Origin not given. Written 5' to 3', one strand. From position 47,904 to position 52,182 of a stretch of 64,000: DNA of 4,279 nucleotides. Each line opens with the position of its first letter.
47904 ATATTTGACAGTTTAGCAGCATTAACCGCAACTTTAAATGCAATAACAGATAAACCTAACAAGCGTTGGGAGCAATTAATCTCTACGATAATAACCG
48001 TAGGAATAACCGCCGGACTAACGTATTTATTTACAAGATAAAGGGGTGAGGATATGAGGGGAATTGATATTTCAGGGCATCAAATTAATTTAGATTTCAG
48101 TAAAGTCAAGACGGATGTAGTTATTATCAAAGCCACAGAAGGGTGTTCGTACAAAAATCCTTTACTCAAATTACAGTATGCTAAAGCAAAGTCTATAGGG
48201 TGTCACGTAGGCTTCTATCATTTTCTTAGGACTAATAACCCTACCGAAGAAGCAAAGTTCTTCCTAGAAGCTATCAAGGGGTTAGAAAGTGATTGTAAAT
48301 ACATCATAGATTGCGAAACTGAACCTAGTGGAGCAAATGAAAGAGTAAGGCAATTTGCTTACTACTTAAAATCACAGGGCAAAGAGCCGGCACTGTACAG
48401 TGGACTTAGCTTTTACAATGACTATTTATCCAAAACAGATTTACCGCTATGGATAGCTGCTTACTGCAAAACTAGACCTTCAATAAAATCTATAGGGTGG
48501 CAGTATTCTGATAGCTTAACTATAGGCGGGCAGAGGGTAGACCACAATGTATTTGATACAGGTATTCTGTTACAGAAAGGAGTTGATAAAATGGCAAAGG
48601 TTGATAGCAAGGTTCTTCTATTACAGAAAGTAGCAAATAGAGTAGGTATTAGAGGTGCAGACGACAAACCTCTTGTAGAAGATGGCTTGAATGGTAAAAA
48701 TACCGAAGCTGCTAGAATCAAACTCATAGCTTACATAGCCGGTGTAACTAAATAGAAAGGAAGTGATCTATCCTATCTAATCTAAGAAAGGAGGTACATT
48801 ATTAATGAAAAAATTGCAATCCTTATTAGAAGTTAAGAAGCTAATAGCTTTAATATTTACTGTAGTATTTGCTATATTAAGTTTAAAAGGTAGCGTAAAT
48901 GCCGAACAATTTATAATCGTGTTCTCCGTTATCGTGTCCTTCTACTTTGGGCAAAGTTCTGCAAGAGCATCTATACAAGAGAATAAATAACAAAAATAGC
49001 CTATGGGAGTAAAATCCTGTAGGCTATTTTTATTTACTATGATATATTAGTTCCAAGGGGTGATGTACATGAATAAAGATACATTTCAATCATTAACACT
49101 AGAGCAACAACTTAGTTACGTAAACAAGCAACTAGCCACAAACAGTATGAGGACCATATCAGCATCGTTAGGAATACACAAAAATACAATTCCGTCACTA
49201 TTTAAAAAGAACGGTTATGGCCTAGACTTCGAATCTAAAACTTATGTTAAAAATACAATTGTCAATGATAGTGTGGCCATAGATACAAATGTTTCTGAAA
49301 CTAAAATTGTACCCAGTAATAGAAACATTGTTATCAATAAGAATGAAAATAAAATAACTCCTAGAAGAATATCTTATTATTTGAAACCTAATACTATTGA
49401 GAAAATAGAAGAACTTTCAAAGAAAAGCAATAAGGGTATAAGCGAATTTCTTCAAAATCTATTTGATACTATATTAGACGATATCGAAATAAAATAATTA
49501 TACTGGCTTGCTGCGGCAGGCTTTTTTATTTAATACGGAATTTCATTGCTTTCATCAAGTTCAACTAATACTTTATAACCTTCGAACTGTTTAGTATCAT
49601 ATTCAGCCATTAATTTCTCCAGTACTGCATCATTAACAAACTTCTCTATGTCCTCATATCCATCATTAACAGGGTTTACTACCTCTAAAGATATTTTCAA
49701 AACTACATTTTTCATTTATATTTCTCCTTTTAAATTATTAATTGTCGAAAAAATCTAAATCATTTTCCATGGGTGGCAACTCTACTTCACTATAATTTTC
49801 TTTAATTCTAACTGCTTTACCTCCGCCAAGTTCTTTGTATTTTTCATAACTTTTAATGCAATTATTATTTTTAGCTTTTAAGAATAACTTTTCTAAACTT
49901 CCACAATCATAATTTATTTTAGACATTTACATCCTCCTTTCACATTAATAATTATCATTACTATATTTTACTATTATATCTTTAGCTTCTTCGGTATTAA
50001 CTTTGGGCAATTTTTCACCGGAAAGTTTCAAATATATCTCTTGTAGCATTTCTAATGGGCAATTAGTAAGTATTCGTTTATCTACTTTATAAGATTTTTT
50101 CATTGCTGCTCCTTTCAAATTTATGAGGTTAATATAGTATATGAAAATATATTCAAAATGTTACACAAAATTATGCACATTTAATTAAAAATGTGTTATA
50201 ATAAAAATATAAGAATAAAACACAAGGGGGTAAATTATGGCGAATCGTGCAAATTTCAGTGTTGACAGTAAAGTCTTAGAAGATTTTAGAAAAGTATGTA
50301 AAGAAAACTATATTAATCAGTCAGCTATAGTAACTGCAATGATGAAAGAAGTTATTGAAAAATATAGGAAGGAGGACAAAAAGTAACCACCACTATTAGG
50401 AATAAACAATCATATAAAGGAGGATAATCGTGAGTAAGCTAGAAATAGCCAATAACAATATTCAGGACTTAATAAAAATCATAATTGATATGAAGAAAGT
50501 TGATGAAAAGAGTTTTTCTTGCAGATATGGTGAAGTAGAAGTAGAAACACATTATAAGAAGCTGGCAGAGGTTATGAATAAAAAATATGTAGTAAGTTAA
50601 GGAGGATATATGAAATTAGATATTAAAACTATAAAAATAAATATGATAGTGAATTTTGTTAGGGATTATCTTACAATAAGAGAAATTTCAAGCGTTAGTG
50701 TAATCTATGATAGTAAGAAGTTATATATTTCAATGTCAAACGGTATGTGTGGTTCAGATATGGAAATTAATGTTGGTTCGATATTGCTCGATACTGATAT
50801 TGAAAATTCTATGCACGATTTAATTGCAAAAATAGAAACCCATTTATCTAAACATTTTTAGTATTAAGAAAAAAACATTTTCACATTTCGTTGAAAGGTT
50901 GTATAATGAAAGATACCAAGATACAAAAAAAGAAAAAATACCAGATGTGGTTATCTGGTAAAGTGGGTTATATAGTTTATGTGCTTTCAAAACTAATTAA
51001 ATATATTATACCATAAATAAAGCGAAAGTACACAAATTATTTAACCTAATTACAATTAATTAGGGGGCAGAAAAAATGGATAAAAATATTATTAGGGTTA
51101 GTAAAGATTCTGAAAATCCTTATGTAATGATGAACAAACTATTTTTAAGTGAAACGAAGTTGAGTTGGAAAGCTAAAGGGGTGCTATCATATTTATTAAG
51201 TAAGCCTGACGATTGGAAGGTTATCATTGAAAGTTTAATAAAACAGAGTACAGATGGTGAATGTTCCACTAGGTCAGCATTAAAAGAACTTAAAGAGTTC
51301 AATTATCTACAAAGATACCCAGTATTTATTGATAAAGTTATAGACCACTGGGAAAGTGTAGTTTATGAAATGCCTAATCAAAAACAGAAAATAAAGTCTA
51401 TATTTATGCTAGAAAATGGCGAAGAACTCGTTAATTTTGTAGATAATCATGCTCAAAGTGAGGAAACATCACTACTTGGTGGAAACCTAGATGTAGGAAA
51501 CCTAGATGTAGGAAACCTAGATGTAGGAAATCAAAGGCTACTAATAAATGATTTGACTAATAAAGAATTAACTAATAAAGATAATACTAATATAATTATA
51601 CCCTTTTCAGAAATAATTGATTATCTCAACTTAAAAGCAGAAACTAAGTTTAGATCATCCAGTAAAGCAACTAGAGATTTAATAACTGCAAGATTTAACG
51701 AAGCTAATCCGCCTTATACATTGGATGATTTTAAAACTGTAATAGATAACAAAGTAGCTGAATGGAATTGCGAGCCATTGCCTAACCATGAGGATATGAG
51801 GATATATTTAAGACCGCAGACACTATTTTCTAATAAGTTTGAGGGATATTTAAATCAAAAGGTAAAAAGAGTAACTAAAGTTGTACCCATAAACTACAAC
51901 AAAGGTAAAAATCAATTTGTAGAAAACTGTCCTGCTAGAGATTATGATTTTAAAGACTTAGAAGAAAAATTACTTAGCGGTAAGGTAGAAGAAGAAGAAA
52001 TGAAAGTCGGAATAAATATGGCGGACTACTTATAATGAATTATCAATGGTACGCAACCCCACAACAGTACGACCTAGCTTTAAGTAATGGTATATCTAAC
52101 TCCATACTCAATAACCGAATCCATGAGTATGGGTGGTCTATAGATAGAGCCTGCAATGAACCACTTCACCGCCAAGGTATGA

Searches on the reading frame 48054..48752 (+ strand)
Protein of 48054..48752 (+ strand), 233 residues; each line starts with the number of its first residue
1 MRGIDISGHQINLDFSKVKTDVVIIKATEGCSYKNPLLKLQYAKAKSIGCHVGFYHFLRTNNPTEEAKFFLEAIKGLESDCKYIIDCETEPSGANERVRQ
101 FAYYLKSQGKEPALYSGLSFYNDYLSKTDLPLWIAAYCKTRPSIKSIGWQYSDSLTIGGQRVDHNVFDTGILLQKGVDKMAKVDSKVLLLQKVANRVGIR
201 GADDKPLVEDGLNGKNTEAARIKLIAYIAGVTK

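Call 70: search_protein_families(library=phrogs, proteins=[window:48054-48752:+], max_evalue=0.00001)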
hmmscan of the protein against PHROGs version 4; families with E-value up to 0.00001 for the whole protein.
window:48054-48752:+ (233 aa): 6 families
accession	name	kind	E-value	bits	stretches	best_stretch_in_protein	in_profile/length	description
phrog_291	-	lysis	1.4e-38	133.9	1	2-182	114-323/509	endolysin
phrog_6219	-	lysis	1.8e-35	124.1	1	2-217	3-238/326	endolysin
phrog_6745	-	lysis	1e-32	114.5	1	1-143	4-160/396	endolysin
phrog_3084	-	lysis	1.6e-12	48.2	1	3-169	161-355/468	endolysin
phrog_35916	-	unknown function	4.1e-10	40.2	1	22-186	32-225/488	-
phrog_23704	-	unknown function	3.1e-06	28.5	1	96-174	37-124/134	-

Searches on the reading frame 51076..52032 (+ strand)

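Call 70: search_protein_families(library=phrogs, proteins=[window:51076-52032:+], max_evalue=0.00001)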
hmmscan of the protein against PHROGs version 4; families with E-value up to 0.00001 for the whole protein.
window:51076-52032:+ (319 aa): 14 families
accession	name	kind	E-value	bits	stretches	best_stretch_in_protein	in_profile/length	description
phrog_428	-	DNA, RNA and nucleotide metabolism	2.4e-47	163.1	1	10-268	84-317/455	replication initiation protein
phrog_1163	-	unknown function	3.7e-31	109.8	1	159-268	165-257/273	-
phrog_11718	-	unknown function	3.6e-21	76.5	1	4-101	2-100/105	-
phrog_4707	-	DNA, RNA and nucleotide metabolism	1.1e-16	62.4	1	4-80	6-81/409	replication initiation protein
phrog_20981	-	unknown function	3.1e-14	54.3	1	143-264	145-256/293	-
phrog_37920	-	DNA, RNA and nucleotide metabolism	2.8e-12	47.4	1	5-95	2-92/245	HTH DNA binding protein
phrog_1456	-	DNA, RNA and nucleotide metabolism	3.1e-12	47.2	1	11-131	8-127/365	DNA binding protein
phrog_186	-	DNA, RNA and nucleotide metabolism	2.5e-11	44.8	1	2-175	8-174/308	DnaD-like helicase loader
phrog_27492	-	unknown function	4.2e-10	40.6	1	6-133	14-140/304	-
phrog_23842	-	unknown function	7.2e-10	39.6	1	2-118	11-125/317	-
phrog_22793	-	unknown function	2.7e-08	34.6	1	179-262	61-136/177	-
phrog_1701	-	DNA, RNA and nucleotide metabolism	8.6e-08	33.3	1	158-273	202-310/323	DnaD-like helicase loader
phrog_270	-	DNA, RNA and nucleotide metabolism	4.1e-07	30.7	1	8-93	24-113/383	replication initiation protein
phrog_20827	-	unknown function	1.1e-06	29.5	1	177-265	85-164/252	-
